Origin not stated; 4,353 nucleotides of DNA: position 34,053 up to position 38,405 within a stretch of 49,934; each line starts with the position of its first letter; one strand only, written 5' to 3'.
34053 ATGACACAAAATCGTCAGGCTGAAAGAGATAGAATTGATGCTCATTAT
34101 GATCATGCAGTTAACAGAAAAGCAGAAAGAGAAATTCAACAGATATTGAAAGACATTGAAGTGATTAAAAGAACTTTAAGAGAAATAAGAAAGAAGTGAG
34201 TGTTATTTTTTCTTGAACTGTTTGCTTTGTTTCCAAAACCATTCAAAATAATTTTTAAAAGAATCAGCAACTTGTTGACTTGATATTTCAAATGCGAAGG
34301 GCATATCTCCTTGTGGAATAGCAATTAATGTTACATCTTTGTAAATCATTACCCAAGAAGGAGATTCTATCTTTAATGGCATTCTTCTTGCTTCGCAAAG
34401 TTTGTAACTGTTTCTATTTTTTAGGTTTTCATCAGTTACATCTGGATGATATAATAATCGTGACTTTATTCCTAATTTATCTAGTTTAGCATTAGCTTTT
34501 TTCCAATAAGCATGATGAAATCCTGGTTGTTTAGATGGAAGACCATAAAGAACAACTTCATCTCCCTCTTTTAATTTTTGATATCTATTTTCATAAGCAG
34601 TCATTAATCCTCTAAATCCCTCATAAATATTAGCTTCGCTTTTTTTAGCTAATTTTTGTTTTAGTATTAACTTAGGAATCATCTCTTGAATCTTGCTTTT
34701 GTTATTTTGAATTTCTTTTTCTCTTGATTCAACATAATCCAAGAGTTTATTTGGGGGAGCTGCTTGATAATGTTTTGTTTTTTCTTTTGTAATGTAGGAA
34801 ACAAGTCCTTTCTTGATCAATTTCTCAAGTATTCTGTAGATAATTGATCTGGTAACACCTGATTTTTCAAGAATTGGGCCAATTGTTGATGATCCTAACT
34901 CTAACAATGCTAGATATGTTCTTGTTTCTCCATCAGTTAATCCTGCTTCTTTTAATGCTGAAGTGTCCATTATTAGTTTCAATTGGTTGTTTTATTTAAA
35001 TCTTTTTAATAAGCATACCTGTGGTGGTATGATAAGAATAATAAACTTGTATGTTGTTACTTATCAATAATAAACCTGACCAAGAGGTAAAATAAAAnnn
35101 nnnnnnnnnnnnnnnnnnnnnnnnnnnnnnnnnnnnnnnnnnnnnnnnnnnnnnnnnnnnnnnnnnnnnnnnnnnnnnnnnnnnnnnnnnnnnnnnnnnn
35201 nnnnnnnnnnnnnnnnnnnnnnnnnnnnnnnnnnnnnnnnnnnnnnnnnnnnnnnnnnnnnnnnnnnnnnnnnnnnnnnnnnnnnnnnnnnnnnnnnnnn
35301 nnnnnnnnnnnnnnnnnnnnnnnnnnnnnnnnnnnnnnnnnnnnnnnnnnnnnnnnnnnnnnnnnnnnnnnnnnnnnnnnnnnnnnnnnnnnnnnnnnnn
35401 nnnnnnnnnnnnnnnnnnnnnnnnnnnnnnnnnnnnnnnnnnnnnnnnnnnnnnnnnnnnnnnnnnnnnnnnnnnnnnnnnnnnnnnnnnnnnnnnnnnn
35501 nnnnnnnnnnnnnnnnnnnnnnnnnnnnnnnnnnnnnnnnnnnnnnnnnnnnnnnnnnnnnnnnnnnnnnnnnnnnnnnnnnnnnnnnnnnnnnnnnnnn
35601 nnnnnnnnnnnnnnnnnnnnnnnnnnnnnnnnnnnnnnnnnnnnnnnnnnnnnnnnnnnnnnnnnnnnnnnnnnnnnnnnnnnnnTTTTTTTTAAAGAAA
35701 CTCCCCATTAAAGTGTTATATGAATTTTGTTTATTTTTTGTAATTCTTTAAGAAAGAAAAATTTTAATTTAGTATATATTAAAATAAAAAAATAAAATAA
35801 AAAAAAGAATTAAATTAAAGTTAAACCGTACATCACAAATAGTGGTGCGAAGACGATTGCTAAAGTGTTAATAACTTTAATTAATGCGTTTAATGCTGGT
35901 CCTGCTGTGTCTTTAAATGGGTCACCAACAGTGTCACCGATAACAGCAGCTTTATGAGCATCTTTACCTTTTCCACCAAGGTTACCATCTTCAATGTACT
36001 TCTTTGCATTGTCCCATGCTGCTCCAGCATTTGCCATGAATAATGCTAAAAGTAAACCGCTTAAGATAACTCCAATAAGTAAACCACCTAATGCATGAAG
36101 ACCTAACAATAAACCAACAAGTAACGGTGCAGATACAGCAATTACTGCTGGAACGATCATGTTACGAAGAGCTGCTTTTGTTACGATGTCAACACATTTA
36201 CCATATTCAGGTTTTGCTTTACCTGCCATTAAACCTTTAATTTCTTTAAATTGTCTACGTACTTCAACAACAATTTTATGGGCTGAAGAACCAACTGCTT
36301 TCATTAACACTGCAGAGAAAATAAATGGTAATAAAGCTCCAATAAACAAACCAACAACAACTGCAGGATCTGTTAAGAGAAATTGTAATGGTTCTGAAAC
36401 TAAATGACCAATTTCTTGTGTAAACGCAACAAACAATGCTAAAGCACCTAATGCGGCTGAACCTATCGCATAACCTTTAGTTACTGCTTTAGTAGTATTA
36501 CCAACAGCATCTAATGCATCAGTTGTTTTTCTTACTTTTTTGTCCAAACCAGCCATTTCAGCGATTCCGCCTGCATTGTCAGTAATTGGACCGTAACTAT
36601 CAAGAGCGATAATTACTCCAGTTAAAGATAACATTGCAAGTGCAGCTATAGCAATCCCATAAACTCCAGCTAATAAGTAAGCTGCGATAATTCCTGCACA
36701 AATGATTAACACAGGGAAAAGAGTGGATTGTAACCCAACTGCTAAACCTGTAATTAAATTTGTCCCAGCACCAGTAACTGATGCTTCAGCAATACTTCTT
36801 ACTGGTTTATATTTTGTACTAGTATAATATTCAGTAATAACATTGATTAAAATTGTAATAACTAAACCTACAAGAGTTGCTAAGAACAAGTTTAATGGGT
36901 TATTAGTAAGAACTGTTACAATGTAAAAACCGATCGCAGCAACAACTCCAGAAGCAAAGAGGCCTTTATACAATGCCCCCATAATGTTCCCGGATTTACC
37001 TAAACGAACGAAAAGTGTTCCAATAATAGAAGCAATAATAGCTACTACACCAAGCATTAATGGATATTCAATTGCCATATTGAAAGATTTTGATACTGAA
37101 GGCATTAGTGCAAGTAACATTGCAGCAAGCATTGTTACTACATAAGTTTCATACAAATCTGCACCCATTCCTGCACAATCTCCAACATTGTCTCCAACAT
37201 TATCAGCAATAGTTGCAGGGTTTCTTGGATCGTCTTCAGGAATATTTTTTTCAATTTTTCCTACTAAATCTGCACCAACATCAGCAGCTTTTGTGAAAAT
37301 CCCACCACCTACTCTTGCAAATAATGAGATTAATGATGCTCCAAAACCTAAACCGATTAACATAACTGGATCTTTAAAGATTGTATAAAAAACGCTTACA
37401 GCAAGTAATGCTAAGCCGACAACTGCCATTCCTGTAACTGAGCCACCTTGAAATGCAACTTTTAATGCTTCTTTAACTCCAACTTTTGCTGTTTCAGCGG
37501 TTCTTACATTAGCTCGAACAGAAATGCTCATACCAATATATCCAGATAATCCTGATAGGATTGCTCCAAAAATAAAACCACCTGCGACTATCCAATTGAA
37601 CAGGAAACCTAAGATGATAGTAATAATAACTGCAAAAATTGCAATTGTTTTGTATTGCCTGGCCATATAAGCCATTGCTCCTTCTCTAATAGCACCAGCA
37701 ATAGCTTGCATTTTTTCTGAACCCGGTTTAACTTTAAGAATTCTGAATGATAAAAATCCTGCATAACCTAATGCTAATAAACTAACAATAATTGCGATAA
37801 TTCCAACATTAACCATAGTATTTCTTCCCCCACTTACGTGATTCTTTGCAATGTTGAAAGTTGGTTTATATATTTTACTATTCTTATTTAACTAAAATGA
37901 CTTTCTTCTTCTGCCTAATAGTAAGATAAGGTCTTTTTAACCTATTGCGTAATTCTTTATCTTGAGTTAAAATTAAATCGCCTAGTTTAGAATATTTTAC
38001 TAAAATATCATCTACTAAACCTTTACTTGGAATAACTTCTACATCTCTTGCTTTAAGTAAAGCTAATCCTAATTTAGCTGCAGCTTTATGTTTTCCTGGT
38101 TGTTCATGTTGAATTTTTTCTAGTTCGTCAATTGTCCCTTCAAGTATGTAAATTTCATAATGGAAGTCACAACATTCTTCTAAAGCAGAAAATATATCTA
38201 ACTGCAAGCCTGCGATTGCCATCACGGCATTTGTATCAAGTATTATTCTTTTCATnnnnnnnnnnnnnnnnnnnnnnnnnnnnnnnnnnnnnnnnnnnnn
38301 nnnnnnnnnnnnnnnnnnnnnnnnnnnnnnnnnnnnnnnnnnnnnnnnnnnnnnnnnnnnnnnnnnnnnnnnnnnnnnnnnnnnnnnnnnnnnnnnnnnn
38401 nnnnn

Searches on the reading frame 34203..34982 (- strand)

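Call 37: search_protein_families(library=pfam, proteins=[window:34203-34982:-], max_evalue=0.001)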
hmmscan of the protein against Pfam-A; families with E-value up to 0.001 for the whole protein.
window:34203-34982:- (259 aa): 1 family
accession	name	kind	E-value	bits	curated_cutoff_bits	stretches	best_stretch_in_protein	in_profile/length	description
PF01978.25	TrmB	-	7.6e-17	61.4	25.6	1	10-77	1-67/68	Sugar-specific transcriptional regulator TrmB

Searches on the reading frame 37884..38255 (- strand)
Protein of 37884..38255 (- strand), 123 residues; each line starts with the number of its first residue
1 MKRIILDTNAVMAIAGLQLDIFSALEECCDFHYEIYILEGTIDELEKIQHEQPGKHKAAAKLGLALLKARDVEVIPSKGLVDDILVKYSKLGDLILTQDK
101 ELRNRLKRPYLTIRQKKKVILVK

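Call 37: search_protein_families(library=pfam, proteins=[window:37884-38255:-], max_evalue=0.001)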
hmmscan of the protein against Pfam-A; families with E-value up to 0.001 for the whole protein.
window:37884-38255:- (123 aa): 1 family
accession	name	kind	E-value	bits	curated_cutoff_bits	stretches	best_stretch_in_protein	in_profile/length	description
PF18477.7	PIN_9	-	6.5e-14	52.6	26.3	1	4-108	1-105/116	PIN like domain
